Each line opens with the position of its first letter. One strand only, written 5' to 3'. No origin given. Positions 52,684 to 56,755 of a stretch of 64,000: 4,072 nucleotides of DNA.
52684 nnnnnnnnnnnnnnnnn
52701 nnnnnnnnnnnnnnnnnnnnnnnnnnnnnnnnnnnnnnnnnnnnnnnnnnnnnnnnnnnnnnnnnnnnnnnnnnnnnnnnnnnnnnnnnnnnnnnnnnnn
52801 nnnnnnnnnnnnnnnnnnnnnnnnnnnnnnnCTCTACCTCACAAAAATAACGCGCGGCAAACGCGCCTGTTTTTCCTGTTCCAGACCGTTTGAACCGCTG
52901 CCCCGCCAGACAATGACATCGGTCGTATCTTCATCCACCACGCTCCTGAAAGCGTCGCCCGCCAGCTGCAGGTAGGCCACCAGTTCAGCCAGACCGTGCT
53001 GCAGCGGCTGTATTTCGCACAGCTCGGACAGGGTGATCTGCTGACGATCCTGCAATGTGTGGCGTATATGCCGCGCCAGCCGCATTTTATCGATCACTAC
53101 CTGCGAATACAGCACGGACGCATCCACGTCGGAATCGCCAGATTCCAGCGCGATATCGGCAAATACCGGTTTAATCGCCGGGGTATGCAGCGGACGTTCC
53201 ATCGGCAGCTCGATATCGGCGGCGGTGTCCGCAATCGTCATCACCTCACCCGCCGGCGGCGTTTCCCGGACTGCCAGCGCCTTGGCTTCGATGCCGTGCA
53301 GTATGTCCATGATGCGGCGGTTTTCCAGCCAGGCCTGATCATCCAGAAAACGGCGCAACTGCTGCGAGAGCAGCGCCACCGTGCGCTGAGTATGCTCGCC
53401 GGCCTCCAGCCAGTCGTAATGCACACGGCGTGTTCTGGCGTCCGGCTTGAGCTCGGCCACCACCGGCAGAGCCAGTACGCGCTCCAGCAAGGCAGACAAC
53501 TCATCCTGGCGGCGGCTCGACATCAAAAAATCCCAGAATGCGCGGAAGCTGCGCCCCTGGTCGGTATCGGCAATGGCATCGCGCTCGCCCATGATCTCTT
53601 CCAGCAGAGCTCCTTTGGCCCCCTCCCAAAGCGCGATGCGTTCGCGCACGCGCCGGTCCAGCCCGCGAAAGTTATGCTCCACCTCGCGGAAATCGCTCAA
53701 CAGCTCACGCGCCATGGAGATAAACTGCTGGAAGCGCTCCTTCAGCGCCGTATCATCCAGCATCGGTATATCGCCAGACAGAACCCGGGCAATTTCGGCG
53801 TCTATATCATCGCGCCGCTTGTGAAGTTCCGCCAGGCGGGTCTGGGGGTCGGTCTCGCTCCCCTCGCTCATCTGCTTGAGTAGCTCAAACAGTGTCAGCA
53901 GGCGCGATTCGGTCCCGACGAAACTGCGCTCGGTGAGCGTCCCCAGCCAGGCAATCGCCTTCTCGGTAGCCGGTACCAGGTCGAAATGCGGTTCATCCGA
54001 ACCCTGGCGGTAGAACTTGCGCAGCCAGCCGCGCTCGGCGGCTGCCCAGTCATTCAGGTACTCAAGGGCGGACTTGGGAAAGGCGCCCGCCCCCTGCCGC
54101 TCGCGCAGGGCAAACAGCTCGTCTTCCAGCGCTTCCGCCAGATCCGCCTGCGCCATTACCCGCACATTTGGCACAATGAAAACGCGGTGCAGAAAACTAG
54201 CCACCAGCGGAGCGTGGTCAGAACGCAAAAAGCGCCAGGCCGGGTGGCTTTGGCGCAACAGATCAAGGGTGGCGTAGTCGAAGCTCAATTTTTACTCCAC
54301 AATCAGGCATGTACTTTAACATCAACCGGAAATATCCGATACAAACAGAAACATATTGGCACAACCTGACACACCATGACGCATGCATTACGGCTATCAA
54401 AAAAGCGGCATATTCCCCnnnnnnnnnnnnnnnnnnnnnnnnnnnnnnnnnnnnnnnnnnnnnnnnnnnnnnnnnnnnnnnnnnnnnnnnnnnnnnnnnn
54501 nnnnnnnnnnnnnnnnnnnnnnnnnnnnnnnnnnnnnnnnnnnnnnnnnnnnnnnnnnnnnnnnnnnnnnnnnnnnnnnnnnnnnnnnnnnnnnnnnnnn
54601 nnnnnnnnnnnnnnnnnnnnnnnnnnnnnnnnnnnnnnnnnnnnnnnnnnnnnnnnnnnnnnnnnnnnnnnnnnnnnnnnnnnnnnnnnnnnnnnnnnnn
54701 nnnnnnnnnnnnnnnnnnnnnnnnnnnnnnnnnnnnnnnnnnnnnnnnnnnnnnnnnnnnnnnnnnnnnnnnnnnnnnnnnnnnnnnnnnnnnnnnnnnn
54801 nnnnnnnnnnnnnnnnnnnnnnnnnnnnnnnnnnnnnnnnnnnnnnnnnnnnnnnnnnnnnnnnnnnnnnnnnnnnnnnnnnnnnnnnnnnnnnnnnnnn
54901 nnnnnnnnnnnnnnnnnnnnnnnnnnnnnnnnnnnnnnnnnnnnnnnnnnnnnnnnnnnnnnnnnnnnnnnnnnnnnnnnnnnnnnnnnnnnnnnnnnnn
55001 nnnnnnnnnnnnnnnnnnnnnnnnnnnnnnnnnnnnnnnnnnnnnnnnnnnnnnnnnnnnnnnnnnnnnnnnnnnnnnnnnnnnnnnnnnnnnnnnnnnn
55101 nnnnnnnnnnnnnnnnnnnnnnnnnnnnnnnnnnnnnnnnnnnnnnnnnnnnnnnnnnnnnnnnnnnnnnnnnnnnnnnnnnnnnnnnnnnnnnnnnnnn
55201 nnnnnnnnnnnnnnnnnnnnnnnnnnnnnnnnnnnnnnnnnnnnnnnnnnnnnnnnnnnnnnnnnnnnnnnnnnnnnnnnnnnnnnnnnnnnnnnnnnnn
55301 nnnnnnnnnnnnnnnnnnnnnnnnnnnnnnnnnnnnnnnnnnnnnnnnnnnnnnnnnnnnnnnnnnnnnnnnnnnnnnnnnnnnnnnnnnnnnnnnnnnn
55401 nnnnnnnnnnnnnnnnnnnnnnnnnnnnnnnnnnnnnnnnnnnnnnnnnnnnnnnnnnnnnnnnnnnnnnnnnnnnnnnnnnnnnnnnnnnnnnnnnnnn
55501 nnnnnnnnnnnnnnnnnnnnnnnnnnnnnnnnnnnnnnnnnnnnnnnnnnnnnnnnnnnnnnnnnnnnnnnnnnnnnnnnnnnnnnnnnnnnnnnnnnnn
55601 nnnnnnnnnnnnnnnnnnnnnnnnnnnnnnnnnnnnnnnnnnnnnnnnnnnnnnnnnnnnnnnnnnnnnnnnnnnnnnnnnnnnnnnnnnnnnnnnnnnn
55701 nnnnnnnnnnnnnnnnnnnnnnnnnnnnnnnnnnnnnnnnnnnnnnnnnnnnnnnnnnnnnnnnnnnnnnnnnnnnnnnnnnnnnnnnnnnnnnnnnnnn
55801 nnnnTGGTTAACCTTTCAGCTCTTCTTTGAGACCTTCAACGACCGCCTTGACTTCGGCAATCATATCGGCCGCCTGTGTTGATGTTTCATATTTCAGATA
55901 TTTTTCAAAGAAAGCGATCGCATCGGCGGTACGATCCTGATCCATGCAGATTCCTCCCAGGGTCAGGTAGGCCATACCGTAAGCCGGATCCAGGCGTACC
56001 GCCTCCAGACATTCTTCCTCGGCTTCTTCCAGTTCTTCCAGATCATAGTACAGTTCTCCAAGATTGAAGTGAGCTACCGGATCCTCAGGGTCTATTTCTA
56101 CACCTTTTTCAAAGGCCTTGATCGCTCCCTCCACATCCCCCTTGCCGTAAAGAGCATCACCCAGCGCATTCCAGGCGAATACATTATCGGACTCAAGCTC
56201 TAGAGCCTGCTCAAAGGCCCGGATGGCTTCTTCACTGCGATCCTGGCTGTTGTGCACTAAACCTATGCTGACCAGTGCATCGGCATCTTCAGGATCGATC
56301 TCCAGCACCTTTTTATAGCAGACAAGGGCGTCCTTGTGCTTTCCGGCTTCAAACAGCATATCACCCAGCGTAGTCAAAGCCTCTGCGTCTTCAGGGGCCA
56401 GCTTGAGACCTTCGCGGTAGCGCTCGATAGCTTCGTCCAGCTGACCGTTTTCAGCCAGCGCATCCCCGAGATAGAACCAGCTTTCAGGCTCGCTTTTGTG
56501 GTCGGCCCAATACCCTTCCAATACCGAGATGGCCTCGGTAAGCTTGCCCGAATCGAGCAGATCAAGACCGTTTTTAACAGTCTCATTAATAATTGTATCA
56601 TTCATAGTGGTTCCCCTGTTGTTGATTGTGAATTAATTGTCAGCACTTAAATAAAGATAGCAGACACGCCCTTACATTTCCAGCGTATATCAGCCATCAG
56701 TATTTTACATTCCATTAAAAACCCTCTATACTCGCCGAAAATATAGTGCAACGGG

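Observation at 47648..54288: Four-gene condensin-like operon (kleisin-like DUF3375, DUF4194, SMC ATPase, Toprim nuclease): a Wadjet/JetABCD-type anti-plasmid defence system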

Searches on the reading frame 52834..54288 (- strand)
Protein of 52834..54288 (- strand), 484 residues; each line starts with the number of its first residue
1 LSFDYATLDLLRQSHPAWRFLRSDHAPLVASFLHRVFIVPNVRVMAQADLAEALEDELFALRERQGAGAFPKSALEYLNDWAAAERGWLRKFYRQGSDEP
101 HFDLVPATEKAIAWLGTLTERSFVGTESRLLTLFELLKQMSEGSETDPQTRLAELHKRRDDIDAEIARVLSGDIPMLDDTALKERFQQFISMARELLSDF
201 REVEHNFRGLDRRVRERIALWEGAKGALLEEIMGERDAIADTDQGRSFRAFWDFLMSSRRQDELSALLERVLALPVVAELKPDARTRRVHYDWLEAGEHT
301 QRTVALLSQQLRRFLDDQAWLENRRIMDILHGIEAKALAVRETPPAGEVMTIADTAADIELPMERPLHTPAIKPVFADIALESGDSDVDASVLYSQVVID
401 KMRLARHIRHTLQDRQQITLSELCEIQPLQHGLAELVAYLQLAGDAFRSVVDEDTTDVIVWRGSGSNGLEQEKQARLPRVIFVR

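Call 4: search_protein_families(library=pfam, proteins=[window:52834-54288:-])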
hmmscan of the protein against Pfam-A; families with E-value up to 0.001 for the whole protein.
window:52834-54288:- (484 aa): 1 family
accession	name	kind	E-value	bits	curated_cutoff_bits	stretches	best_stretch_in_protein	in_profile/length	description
PF11855.13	DUF3375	-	2.1e-156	522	28.6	1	11-482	2-474/474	Protein of unknown function (DUF3375)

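Call 5: search_protein_families(library=padloc, proteins=[window:52834-54288:-])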
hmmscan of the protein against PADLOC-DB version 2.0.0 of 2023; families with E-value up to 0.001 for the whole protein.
window:52834-54288:- (484 aa): 10 families
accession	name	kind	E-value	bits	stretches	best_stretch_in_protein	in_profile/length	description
PDLC00457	JetA1|JetA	-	4.2e-226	749.4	1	4-484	2-478/480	DUF3375 domain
PDLC00444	JetA1|JetA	-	2.2e-82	275.3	1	11-484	10-489/489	DUF3375 domain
PDLC00460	JetA1|JetA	-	2.6e-82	275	1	5-483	7-479/487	DUF3375 domain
PDLC00455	JetA1|JetA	-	1.5e-59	200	1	4-482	2-478/484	DUF3375 domain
PDLC00461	JetA1|JetA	-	6.5e-53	178.1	1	11-445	13-441/486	DUF3375 domain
PDLC00464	JetA1|JetA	-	1.2e-28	98.3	1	15-336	17-340/492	DUF3375 domain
PDLC00452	JetA1|JetA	-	1.4e-28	97.7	1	11-458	15-468/499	DUF3375 domain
PDLC00447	JetA1|JetA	-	2.1e-18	64.4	1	7-335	13-336/484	DUF3375 domain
PDLC00463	JetA1|JetA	-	4.8e-12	43.5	1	73-484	111-532/557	DUF3375 domain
PDLC00465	JetA1|JetA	-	1.9e-06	24.8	1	17-424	21-428/502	DUF3375 domain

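Call 6: search_protein_families(library=ncbifam, proteins=[window:52834-54288:-])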
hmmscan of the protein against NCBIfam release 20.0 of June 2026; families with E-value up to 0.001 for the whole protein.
window:52834-54288:- (484 aa): 0 families

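Call 17: find_related_loci(query=window:52834-54288:-, collection=genome_contigs, flank=10000)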
Query window:52834-54288:- (484 aa) in genome_contigs; peptide patterns used: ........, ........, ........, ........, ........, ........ (x = any residue, [..] = any of these).
600 stretches matched a pattern (row limit reached: there are more); 545 encode a relative of the query (tblastn E <= 1e-3); the best 80 are kept; 80 distinct loci.
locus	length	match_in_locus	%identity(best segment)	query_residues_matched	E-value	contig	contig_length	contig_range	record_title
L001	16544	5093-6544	85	1-484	0e+0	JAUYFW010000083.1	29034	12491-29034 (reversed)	MAG: Sulfurimicrobium sp. isolate C21_metabat.bin.40 C21_k141_60289, whole genome shotgun sequence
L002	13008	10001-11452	84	1-484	0e+0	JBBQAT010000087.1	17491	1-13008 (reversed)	MAG: Burkholderiales bacterium isolate Co_metawrap_1439 Cmw_1439_k141_14080908_length_17491_cov_12.9972, whole genome sh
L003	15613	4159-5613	84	1-484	0e+0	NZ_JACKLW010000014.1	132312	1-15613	MAG: Accumulibacter sp. isolate HK-STAS-PROT-102 HK-STAS-PROT-102_14, whole genome shotgun sequence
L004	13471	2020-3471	85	1-484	0e+0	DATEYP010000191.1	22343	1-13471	MAG TPA_asm: Acidiferrobacterales bacterium isolate SMAG_U8448 k141_1556545, whole genome shotgun sequence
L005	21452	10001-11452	84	1-484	0e+0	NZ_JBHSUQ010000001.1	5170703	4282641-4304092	Undibacterium arcticum strain KCTC 42986 contig_1_pilon, whole genome shotgun sequence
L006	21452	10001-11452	84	1-484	0e+0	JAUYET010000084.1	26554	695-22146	MAG: Pseudomonadota bacterium isolate C21_concoct.bin.41_sub C21_k141_309651, whole genome shotgun sequence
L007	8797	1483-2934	83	1-483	0e+0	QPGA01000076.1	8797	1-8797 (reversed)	MAG: Candidatus Accumulibacter meliphilus isolate UW-LDO-IC UW-LDO-IC-MS_75, whole genome shotgun sequence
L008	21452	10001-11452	82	1-484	0e+0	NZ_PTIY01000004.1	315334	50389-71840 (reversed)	Methylobacter tundripaludum strain OWC-G53F Ga0139037_104, whole genome shotgun sequence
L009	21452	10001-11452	82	1-484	0e+0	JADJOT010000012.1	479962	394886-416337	MAG: Candidatus Accumulibacter affinis isolate Fred_18-Q3-R57-64_BAT3C.720 tig00351419-10-4804100, whole genome shotgun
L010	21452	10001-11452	82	1-484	0e+0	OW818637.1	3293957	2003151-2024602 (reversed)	metagenome genome assembly, chromosome: 1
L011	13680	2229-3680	83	1-484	0e+0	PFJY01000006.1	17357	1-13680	MAG: Hydrogenophilales bacterium CG_4_10_14_3_um_filter_58_23 CG_4_10_14_3_um_filter_scaffold_2345_c, whole genome shotg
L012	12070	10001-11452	81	1-484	0e+0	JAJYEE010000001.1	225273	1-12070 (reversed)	MAG: Proteobacteria bacterium isolate DBS1-1.bin143 NODE_41_length_225273_cov_22.868148, whole genome shotgun sequence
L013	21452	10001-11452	81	1-484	0e+0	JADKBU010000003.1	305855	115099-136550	MAG: Candidatus Accumulibacter propinquus isolate OdNE_18-Q3-R46-58_BAT3C.415 tig00005627-10-3059890, whole genome shotg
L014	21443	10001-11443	82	1-484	0e+0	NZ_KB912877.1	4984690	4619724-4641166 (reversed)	Methylobacter marinus A45 MetmaDRAFT_scaffold1.1, whole genome shotgun sequence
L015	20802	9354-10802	82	1-483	0e+0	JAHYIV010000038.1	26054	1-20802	MAG: Desulfoarculaceae bacterium isolate KA05 NODE_991_length_26054_cov_18.372392, whole genome shotgun sequence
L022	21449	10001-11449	81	1-483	0e+0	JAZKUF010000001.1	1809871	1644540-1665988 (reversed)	MAG: Candidatus Accumulibacter jenkinsii isolate UW20 Ga0558716_00013, whole genome shotgun sequence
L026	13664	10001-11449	82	1-483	0e+0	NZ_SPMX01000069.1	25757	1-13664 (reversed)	Candidatus Accumulibacter contiguus isolate SBR_L PAO6_binned_c69, whole genome shotgun sequence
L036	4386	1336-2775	79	1-484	0e+0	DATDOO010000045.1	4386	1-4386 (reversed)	MAG TPA_asm: Methylococcaceae bacterium isolate SMAG_U7896 k141_3683571, whole genome shotgun sequence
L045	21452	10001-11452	77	1-484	0e+0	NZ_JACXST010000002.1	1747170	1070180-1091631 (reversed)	Methylomonas fluvii strain EbB scaffold2, whole genome shotgun sequence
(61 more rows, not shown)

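Call 41: search_solved_structures(query=window:52834-54288:-)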
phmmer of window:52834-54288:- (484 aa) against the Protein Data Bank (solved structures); distinct sequences matched with E-value up to 0.001: 4.
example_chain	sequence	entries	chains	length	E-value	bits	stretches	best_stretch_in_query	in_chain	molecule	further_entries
8dk1_A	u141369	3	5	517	8.1e-23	84.3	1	12-340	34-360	JetA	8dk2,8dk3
8q72_E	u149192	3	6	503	2.9e-19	72.5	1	12-453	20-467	JetA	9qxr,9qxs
8as8_E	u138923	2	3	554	4.4e-19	72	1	12-453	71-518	JetA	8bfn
9qxt_E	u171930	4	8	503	5.4e-19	71.7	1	12-453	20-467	JetA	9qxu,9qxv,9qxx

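Call 63: search_protein_families(library=pfam, proteins=[L007:2965-6510:+, L013:12200-13075:+, L045:12083-13309:+, L045:13312-13908:+, L005:12426-13502:+, L022:12796-13869:+, L022:11975-12754:-, L026:11399-12244:-], max_evalue=0.00001)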
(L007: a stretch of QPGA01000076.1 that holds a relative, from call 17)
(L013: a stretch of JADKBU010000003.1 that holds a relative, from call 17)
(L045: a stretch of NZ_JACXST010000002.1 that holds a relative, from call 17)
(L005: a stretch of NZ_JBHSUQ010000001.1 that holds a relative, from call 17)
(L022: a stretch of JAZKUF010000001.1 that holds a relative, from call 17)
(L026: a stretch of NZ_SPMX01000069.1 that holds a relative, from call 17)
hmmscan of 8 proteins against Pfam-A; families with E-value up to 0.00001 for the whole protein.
L007:2965-6510:+ (1181 aa): 1 family
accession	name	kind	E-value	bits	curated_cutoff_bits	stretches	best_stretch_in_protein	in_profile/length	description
PF13289.12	SIR2_2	-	3.5e-19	69.7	24.5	1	109-240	3-139/141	SIR2-like domain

L013:12200-13075:+ (291 aa): 1 family
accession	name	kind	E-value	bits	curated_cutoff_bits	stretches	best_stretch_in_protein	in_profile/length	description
PF01797.21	Y1_Tnp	-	2.4e-11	44.2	23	1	13-120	6-118/121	Transposase IS200 like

L045:12083-13309:+ (408 aa): 1 family
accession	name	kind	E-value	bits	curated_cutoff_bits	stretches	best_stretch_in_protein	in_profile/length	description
PF11860.13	Muramidase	-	4.5e-49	167.5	22.3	1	234-405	2-174/175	N-acetylmuramidase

L045:13312-13908:+ (198 aa): 1 family
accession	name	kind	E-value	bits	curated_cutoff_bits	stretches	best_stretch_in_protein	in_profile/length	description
PF08239.17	SH3_3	-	3.3e-07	30.8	27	1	140-191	4-53/54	Bacterial SH3 domain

L005:12426-13502:+ (358 aa): 1 family
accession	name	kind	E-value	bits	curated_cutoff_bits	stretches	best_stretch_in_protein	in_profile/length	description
PF13555.12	AAA_29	-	1.8e-24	85.7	27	1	97-157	1-60/61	P-loop containing region of AAA domain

L022:12796-13869:+ (357 aa): 0 families

L022:11975-12754:- (259 aa): 0 families

L026:11399-12244:- (282 aa): 0 families

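Call 69: search_dna_similar(query=window:52834-54288:-, collection=plasmids, mode=protein, max_rows=12, max_evalue=1e-20)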
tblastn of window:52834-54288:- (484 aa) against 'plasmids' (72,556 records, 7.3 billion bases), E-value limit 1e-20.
Records with a match: 37; places in all: 37; records where one place covers at least 80% of the query: 36.
Best place of each record, by identity: 60-80% 30; <60% 7.
By first word of the organism name: Ralstonia 30; Streptomyces 2; Candidatus 1; Nocardia 1; Arthrobacter 1; Stenotrophomonas 1; Sphaerotilus 1.
By predicted mobility (MOB-suite, as given by PLSDB): mobilizable 29; non-mobilizable 8.
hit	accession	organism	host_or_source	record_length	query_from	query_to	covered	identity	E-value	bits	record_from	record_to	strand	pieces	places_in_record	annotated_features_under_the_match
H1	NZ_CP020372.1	Candidatus Thiodictyon syntrophicum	meromictic lake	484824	2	484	100%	76.6%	0e+0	716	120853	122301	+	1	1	DUF3375 domain-containing protein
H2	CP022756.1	Ralstonia solanacearum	Solanum tuberosum,single cell,Potato ...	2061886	2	484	100%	66.3%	0e+0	625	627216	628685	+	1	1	DUF3375 domain-containing protein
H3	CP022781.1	Ralstonia solanacearum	Solanum tuberosum,single cell,Potato ...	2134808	2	484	100%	66.3%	0e+0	625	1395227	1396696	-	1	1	DUF3375 domain-containing protein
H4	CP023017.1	Ralstonia solanacearum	Solanum tuberosum,single cell,Potato ...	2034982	2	484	100%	66.3%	0e+0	625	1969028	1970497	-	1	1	DUF3375 domain-containing protein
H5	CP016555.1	Ralstonia solanacearum FJAT-1458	tomato,tissue sample,tomato vessel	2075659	2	484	100%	66.3%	0e+0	625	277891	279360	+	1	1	hypothetical protein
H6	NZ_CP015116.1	Ralstonia pseudosolanacearum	eggplant,true culture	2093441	2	484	100%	66.3%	0e+0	625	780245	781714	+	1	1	none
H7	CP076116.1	Ralstonia solanacearum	cell culture,wilting pepper (C. annuum) ...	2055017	2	484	100%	66.3%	0e+0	625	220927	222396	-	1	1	DUF3375 domain-containing protein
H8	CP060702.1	Ralstonia solanacearum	tomato,cell culture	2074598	2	484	100%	66.3%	0e+0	625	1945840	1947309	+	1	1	none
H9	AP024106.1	Ralstonia solanacearum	-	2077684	2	484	100%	66.3%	0e+0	625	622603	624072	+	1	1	hypothetical protein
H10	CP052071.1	Ralstonia solanacearum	tomato,cell culture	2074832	2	484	100%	66.3%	0e+0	625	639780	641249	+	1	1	none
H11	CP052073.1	Ralstonia solanacearum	tomato,cell culture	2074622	2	484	100%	66.3%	0e+0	625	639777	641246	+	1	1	none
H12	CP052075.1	Ralstonia solanacearum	tomato,cell culture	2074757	2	484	100%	66.3%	0e+0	625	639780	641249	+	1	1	none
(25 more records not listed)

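Call 70: search_dna_similar(query=window:52834-54288:-, collection=phages, mode=protein, max_rows=8, max_evalue=1e-10)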
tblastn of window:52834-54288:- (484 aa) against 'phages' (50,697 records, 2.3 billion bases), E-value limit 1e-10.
Records with a match: 1; places in all: 1; records where one place covers at least 80% of the query: 1.
Best place of each record, by identity: <60% 1.
By first word of the organism name: Bacteriophage 1.
By host as written in the record: - 1.
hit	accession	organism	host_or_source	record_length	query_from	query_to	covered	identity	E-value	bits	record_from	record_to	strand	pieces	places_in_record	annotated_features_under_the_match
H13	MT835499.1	Bacteriophage sp.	human fecal samples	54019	18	483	96%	24.9%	1e-27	123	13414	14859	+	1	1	record has no annotation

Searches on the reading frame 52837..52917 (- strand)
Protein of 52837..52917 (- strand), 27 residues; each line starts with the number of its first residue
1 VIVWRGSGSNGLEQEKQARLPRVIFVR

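Call 61: search_solved_structures(query=window:52837-52917:-, max_evalue=10, show_alignments=5)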
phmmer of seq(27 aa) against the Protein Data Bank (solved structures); distinct sequences matched with E-value up to 10: 1.
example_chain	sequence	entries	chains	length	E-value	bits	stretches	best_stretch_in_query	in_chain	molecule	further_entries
6tce_A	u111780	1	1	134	0.85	13.2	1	2-19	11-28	Mothers against decapentaplegic homolog 5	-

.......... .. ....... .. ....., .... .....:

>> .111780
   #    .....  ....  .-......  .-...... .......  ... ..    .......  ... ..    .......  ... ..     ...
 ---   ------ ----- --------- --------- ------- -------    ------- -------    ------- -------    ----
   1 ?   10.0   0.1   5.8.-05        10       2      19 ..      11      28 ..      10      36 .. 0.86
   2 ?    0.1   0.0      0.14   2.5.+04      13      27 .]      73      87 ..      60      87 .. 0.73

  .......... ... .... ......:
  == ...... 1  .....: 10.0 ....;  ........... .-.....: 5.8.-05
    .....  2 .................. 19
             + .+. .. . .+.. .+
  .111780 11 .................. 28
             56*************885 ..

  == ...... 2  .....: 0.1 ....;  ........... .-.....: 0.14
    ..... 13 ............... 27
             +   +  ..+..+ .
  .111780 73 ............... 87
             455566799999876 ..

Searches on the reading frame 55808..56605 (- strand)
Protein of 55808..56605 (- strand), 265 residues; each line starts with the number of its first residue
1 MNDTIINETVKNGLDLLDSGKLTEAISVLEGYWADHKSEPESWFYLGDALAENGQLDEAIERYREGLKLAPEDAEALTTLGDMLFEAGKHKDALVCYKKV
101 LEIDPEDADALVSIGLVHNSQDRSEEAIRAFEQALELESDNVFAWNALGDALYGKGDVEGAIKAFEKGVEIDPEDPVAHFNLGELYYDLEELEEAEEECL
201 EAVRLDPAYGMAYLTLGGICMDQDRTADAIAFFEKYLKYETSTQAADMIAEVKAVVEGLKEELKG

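Call 13: search_protein_families(library=pfam, proteins=[window:55808-56605:-])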
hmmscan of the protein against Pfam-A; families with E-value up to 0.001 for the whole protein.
window:55808-56605:- (265 aa): 29 families (the best 25 are shown)
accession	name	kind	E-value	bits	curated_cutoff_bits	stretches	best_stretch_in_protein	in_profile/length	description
PF07719.23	TPR_2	-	2.4e-46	152.5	27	4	40-73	1-34/34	Tetratricopeptide repeat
PF13432.12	TPR_16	-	1.1e-44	150.9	32.7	6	121-176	10-65/65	Tetratricopeptide repeat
PF00515.34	TPR_1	-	2.9e-44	147.6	27.8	5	74-107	1-34/34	Tetratricopeptide repeat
PF13414.12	TPR_11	-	2.3e-43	146.1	26.8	4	149-188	1-40/42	TPR repeat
PF13181.12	TPR_8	-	7.1e-39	129.1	25.7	4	144-175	3-34/34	Tetratricopeptide repeat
PF13431.12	TPR_17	-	6.3e-35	117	24.4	3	164-197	1-34/34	Tetratricopeptide repeat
PF14559.12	TPR_19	-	1.1e-31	109.4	25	3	16-77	1-62/68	Tetratricopeptide repeat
PF13428.12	TPR_14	-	5.3e-30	101.3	23.5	2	40-82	1-43/44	Tetratricopeptide repeat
PF13424.12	TPR_12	-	1.3e-29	102.7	30.1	4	74-137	3-74/77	Tetratricopeptide repeat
PF23914.1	TPR_CcmH_CycH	-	7e-19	68.6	42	2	36-137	46-150/158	Cytochrome c-type biogenesis protein H TPR domain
PF12895.13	ANAPC3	-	2.3e-18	66.7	27.2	2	20-99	3-81/82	Anaphase-promoting complex, cyclosome, subunit 3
PF13176.12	TPR_7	-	6e-17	60.7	27.9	0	110-140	1-31/36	Tetratricopeptide repeat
PF13174.12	TPR_6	-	1.6e-16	60.1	26.3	0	41-65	1-25/33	Tetratricopeptide repeat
PF13374.12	TPR_10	-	1.3e-15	57.2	27.5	0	74-103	2-31/42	Tetratricopeptide repeat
PF13371.12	TPR_9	-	5.8e-11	42.7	35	2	85-140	6-61/73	Tetratricopeptide repeat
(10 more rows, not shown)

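Call 22: find_encoding_contigs(protein=window:55808-56605:-, flank=10000, max_places=4)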
Protein window:55808-56605:- (265 aa): 2 contigs read that carry it; 2 places shown.
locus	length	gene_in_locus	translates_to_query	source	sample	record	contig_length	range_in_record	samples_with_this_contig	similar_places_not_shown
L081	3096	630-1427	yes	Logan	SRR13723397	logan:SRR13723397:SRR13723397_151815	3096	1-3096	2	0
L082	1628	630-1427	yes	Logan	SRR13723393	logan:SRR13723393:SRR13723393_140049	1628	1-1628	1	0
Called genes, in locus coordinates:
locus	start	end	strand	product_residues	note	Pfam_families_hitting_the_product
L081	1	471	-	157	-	?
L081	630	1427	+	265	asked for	-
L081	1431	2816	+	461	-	PF01026:TatD_DNase, PF04055:Radical_SAM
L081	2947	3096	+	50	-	?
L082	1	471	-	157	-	?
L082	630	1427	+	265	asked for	-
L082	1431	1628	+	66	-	?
